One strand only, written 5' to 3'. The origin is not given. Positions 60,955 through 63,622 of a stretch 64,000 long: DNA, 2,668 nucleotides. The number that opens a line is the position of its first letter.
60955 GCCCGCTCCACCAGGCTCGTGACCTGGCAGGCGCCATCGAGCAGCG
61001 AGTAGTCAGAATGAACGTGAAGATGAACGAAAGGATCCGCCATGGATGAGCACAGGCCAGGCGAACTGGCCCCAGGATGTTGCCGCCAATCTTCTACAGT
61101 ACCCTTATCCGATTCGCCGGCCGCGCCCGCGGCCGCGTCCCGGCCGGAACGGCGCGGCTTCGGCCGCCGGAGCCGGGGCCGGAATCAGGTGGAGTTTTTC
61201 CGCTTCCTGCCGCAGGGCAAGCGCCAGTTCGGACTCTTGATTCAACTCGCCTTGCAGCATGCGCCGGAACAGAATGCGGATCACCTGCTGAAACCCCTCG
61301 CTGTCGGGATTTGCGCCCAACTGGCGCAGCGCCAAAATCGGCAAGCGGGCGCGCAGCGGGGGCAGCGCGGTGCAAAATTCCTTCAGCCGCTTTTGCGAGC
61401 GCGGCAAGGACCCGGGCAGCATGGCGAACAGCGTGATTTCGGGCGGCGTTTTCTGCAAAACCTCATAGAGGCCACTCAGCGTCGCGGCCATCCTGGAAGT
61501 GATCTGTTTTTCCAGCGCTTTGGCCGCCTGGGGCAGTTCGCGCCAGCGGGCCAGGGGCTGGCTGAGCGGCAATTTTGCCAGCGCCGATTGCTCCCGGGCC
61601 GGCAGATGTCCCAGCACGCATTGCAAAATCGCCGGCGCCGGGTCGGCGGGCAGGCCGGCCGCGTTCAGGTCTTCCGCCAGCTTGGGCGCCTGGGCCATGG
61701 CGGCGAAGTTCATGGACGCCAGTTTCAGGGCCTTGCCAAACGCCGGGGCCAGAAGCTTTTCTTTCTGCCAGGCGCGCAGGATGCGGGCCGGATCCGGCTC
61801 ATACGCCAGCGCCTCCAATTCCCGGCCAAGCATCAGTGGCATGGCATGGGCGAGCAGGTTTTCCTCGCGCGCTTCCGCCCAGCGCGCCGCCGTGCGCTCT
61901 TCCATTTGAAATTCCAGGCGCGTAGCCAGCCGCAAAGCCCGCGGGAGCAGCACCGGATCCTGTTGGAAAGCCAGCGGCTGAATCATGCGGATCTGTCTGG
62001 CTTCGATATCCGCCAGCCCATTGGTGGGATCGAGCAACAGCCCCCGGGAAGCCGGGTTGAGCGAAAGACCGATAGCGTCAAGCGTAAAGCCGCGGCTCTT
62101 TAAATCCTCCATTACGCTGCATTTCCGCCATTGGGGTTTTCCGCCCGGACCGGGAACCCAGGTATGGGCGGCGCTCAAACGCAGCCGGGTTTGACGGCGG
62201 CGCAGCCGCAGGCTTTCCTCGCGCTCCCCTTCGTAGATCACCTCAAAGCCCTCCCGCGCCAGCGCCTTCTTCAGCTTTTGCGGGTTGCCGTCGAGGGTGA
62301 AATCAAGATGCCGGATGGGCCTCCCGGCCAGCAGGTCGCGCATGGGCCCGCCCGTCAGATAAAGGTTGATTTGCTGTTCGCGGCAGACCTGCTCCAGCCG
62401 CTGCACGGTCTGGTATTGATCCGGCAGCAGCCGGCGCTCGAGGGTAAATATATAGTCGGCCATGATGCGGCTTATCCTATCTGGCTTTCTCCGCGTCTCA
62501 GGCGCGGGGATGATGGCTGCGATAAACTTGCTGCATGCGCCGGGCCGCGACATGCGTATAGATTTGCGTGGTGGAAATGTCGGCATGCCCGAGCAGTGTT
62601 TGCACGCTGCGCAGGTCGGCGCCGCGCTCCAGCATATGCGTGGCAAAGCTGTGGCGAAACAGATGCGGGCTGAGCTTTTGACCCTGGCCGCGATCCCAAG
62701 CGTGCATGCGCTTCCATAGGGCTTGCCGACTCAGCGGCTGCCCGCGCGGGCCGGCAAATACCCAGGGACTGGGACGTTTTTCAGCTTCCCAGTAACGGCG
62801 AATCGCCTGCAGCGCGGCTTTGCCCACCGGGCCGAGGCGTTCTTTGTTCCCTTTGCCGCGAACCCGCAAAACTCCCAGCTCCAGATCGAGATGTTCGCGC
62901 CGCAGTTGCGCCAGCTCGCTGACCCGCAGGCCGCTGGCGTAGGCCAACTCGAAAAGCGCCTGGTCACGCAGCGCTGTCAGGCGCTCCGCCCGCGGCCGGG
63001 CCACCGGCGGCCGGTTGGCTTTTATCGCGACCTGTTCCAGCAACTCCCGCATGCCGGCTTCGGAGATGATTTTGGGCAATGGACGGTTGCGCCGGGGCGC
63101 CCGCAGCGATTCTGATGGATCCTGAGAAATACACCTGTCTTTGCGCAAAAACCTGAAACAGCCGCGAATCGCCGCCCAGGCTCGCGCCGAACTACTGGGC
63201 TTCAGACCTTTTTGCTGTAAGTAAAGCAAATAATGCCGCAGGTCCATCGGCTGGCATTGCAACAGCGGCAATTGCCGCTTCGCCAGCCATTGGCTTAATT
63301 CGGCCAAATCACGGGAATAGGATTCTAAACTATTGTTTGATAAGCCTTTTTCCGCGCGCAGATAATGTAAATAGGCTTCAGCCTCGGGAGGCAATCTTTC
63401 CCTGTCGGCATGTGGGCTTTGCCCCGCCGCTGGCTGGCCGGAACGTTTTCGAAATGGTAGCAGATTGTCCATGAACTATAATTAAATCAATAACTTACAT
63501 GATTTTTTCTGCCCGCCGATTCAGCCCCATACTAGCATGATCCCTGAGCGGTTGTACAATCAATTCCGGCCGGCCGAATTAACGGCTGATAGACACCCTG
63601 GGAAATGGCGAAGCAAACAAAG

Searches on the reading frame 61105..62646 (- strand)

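Call 10: search_protein_families(library=ncbifam, proteins=[window:61105-62646:-], max_evalue=0.00001)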
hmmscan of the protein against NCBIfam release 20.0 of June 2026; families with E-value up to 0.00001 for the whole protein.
window:61105-62646:- (513 aa): 8 families
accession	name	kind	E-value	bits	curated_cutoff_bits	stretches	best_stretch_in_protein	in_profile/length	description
NF041569.1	A-tRNAntase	equivalog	4.4e-17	61.6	1440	1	67-292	454-681/880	A-adding tRNA nucleotidyltransferase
TIGR02692.1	tRNA_CCA_actino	equivalog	1.1e-16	60.6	438.8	1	76-257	11-196/466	CCA tRNA nucleotidyltransferase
TIGR01942.1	pcnB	subfamily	3e-14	52.7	305.65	1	177-294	115-229/425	polynucleotide adenylyltransferase PcnB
NF009814.0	PRK13299.1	equivalog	1.5e-13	50.6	290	1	177-258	104-183/396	CCA tRNA nucleotidyltransferase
NF008137.0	PRK10885.1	equivalog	8.9e-11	41.2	451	1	94-293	2-197/409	multifunctional CCA addition/repair protein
NF009812.0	PRK13297.1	equivalog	1.2e-08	34.5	624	1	93-302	12-215/364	tRNA CCA-pyrophosphorylase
NF009813.0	PRK13298.1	equivalog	2.6e-07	29.9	606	1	94-245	2-146/417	tRNA CCA-pyrophosphorylase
NF008634.1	PRK11623.1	equivalog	3.6e-07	29.1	702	0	177-254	157-233/469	polynucleotide adenylyltransferase PcnB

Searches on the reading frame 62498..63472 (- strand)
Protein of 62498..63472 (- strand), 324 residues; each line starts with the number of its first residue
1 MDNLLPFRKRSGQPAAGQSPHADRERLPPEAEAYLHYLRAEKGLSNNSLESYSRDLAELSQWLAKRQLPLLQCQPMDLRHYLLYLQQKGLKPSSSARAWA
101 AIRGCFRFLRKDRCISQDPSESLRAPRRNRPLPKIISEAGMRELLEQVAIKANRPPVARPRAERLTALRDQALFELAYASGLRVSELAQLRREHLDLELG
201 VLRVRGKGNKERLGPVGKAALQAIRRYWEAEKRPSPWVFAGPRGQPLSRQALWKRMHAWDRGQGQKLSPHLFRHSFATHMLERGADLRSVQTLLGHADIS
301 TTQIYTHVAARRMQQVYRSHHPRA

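Call 9: search_protein_families(library=pfam, proteins=[window:62498-63472:-], max_evalue=0.001)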
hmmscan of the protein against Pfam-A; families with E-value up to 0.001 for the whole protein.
window:62498-63472:- (324 aa): 3 families
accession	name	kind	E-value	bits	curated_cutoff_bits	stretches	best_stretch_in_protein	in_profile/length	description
PF00589.27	Phage_integrase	-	9.4e-46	156.1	27.1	1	166-310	20-170/172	Phage integrase family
PF02899.23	Phage_int_SAM_1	-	1.2e-19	70.8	22.3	1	32-111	2-81/83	Phage integrase, N-terminal SAM-like domain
PF13495.12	Phage_int_SAM_4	-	5.3e-05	24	27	1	36-107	7-76/85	Phage integrase, N-terminal SAM-like domain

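Call 10: search_protein_families(library=ncbifam, proteins=[window:62498-63472:-], max_evalue=0.00001)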
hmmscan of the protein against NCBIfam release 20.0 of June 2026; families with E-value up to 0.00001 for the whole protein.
window:62498-63472:- (324 aa): 11 families
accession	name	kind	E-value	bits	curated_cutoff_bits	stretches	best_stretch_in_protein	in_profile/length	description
NF001399.0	PRK00283.1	subfamily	3.5e-95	318.7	279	1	30-324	8-299/300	tyrosine recombinase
TIGR02225.1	recomb_XerD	equivalog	1.7e-90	303.3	329.6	1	33-324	2-290/290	site-specific tyrosine recombinase XerD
TIGR02224.1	recomb_XerC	equivalog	1.7e-86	290.3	335.15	1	32-324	1-293/295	tyrosine recombinase XerC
NF040815.2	recomb_XerA_Arch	equivalog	1.4e-60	205.1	220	1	32-317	1-263/263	site-specific tyrosine recombinase/integron integrase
NF002331.0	PRK01287.1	subfamily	5.5e-50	170.4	371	1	19-322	18-326/365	site-specific tyrosine recombinase XerC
TIGR02249.1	integrase_gron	subfamily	7.5e-29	101.1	265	1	265-316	257-308/315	integron integrase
NF003462.0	PRK05084.1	equivalog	1.1e-23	83.5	267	1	168-316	195-352/360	tyrosine recombinase XerS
NF011946.0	PRK15417.1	equivalog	9e-18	64.5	435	1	262-310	269-317/337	integron integrase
NF007371.0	PRK09871.1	subfamily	5.2e-17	62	222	1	166-317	24-183/198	tyrosine-type DNA invertase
NF007370.0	PRK09870.1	subfamily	6.3e-15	55.3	221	1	166-318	30-189/200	tyrosine-type DNA invertase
NF002685.0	PRK02436.1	equivalog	2e-10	41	178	1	178-303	122-241/245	site-specific tyrosine recombinase XerD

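Call 12: find_encoding_contigs(protein=window:62498-63472:-, flank=10000, max_places=6)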
Protein window:62498-63472:- (324 aa): 4 contigs read that carry it; 4 places shown.
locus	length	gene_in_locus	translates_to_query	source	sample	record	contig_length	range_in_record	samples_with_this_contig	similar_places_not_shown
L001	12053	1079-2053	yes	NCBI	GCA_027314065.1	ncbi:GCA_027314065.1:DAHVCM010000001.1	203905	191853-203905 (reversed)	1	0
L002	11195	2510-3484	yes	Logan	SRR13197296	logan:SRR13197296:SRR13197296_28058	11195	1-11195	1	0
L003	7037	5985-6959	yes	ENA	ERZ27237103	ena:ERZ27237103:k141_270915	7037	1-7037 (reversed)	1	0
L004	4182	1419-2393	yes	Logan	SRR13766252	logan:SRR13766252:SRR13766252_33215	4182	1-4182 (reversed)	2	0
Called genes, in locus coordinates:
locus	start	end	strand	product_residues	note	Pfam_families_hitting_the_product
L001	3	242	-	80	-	?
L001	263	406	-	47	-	-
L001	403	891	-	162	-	PF22478:DUF6982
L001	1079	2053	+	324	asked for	PF02899:Phage_int_SAM_1, PF00589:Phage_integrase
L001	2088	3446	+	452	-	PF01743:PolyA_pol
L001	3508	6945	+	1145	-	PF02811:PHP, PF07733:DNA_pol3_alpha, PF17657:DNA_pol3_finger, PF14579:HHH_6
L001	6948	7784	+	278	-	PF01039:Carboxyl_trans, PF03255:ACCA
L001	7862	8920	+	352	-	-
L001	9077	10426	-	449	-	PF00224:PK, PF02887:PK_C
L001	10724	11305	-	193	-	PF00210:Ferritin, PF02915:Rubrerythrin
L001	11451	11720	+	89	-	PF00312:Ribosomal_S15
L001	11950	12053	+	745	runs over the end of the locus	PF01138:RNase_PH, PF03725:RNase_PH_C, PF03726:PNPase (faint), PF01138:RNase_PH, PF00013:KH_1, PF00575:S1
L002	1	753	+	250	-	?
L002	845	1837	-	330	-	PF04613:LpxD, PF00132:Hexapep (weak), PF25084:LbH_EIF2B (faint), PF25087:GMPPB_C (weak), PF00132:Hexapep, PF14602:Hexapep_2 (faint), PF00132:Hexapep (weak)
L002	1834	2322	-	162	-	PF22478:DUF6982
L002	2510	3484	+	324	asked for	PF02899:Phage_int_SAM_1, PF00589:Phage_integrase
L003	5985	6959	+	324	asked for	PF02899:Phage_int_SAM_1, PF00589:Phage_integrase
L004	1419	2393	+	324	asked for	PF02899:Phage_int_SAM_1, PF00589:Phage_integrase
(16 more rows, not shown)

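Call 44: search_solved_structures(query=window:62498-63472:-, max_evalue=1e-10, show_alignments=2)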
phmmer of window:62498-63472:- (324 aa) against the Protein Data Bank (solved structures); distinct sequences matched with E-value up to 1e-10: 8.
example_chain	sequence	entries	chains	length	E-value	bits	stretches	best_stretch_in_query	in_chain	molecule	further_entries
1a0p_A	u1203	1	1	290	1.5e-58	201.6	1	32-317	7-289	SITE-SPECIFIC RECOMBINASE XERD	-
5dcf_A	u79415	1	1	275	1.9e-43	152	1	160-324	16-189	Tyrosine recombinase XerD,DNA translocase FtsK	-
9i5v_14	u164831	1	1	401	1.6e-41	145.7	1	27-324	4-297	Ribosome-associated translation inhibitor RaiA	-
4a8e_A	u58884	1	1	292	1.1e-40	142.9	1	43-317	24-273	PROBABLE TYROSINE RECOMBINASE XERC-LIKE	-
5hxy_A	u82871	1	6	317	5.5e-24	88.1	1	45-323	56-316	Tyrosine recombinase XerA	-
2a3v_A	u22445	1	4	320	1.2e-19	73.8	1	255-312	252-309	site-specific recombinase IntI4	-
5vfz_A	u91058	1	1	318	1.5e-15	60.4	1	156-314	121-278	Gp33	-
5jjv_A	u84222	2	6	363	6.4e-15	58.3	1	168-315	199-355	Tyrosine recombinase XerH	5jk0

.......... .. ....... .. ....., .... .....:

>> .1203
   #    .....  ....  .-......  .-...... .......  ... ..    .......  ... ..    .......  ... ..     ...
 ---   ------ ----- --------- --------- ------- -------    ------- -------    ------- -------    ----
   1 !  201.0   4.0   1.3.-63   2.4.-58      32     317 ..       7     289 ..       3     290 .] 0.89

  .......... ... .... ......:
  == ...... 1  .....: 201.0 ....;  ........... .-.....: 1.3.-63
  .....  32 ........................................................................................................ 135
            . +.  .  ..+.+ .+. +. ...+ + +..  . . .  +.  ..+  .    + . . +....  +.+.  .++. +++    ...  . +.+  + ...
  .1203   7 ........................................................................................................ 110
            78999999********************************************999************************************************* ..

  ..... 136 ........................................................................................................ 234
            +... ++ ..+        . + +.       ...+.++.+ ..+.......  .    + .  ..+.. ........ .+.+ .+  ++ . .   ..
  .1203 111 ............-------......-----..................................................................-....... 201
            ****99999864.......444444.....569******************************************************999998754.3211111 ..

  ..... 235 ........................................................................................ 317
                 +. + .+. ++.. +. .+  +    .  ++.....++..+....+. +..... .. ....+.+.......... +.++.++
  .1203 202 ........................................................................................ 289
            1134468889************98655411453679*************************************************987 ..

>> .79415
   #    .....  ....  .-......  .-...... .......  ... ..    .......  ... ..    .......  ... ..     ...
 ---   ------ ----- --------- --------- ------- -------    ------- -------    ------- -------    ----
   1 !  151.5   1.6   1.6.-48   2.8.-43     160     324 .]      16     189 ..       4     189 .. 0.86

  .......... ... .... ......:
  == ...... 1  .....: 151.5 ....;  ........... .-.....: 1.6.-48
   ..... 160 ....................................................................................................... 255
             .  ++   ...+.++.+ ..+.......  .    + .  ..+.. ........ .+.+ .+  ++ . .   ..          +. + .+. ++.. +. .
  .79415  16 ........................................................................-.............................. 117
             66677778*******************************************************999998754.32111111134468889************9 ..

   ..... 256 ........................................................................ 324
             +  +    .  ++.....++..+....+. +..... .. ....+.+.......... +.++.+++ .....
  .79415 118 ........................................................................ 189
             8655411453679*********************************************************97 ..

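Call 56: list_cluster_members(proteins=[window:62498-63472:-, window:48254-49474:-])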
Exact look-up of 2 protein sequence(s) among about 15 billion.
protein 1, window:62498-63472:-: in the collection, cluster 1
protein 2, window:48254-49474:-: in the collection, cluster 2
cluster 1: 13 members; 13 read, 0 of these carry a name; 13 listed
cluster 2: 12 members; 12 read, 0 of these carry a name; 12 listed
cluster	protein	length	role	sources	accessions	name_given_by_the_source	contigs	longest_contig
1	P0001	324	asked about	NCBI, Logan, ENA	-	-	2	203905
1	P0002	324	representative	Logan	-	-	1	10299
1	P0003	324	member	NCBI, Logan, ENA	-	-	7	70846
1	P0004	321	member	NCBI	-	-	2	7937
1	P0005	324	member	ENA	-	-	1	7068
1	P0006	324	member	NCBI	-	-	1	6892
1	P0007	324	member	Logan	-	-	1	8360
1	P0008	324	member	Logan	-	-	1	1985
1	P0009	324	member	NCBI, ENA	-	-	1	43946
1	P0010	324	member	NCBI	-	-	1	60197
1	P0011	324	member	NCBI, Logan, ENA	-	-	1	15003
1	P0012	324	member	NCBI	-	-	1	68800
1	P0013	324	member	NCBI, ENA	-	-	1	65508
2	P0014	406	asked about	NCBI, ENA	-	-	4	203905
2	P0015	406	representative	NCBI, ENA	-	-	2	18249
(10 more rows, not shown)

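Call 57: find_encoding_contigs(protein=P0003, flank=10000, max_places=8)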
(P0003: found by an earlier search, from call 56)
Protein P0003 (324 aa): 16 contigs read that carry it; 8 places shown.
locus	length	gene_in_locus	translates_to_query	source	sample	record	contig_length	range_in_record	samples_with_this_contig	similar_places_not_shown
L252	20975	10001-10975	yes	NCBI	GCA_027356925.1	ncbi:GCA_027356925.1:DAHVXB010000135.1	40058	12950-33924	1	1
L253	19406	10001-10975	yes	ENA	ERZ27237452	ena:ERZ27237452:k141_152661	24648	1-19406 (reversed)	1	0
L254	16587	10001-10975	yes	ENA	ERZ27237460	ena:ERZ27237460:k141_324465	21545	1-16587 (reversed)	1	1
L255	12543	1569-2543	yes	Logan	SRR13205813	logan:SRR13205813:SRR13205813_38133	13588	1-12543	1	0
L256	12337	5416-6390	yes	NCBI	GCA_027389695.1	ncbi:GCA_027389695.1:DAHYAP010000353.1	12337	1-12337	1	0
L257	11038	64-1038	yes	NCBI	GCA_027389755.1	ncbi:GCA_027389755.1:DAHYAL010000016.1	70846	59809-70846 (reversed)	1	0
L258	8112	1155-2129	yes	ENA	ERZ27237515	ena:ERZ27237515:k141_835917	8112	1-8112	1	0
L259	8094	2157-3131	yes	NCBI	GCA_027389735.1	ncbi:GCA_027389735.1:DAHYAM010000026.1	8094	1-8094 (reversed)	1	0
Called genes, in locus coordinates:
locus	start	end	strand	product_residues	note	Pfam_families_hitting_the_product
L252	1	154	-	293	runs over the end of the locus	PF16331:TolA_bind_tri (weak)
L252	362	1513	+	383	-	PF02771:Acyl-CoA_dh_N, PF02770:Acyl-CoA_dh_M, PF00441:Acyl-CoA_dh_1, PF08028:Acyl-CoA_dh_2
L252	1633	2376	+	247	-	PF13191:AAA_16 (faint), PF03308:MeaB, PF02492:cobW (weak), PF24883:NPHP3_N (weak)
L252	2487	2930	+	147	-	PF00903:Glyoxalase (weak), PF13468:Glyoxalase_3, PF13669:Glyoxalase_4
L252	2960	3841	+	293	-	PF01048:PNP_UDP_1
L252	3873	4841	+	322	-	PF00294:PfkB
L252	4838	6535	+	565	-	-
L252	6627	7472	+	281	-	PF01678:DAP_epimerase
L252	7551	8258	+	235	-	PF01553:Acyltransferase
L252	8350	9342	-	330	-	PF04613:LpxD, PF00132:Hexapep (weak), PF25084:LbH_EIF2B (faint), PF25087:GMPPB_C (weak), PF00132:Hexapep, PF14602:Hexapep_2 (faint), PF00132:Hexapep (weak)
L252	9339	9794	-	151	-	PF22478:DUF6982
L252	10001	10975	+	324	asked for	PF02899:Phage_int_SAM_1, PF13495:Phage_int_SAM_4 (faint), PF00589:Phage_integrase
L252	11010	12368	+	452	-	PF01743:PolyA_pol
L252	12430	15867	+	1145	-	PF02811:PHP, PF07733:DNA_pol3_alpha, PF17657:DNA_pol3_finger, PF14579:HHH_6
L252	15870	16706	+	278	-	PF01039:Carboxyl_trans, PF03255:ACCA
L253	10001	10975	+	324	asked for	PF02899:Phage_int_SAM_1, PF13495:Phage_int_SAM_4 (faint), PF00589:Phage_integrase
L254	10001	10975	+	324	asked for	PF02899:Phage_int_SAM_1, PF13495:Phage_int_SAM_4 (faint), PF00589:Phage_integrase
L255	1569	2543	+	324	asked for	PF02899:Phage_int_SAM_1, PF13495:Phage_int_SAM_4 (faint), PF00589:Phage_integrase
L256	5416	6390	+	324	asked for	PF02899:Phage_int_SAM_1, PF13495:Phage_int_SAM_4 (faint), PF00589:Phage_integrase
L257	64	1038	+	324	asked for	PF02899:Phage_int_SAM_1, PF13495:Phage_int_SAM_4 (faint), PF00589:Phage_integrase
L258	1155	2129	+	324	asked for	PF02899:Phage_int_SAM_1, PF13495:Phage_int_SAM_4 (faint), PF00589:Phage_integrase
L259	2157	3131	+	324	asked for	PF02899:Phage_int_SAM_1, PF13495:Phage_int_SAM_4 (faint), PF00589:Phage_integrase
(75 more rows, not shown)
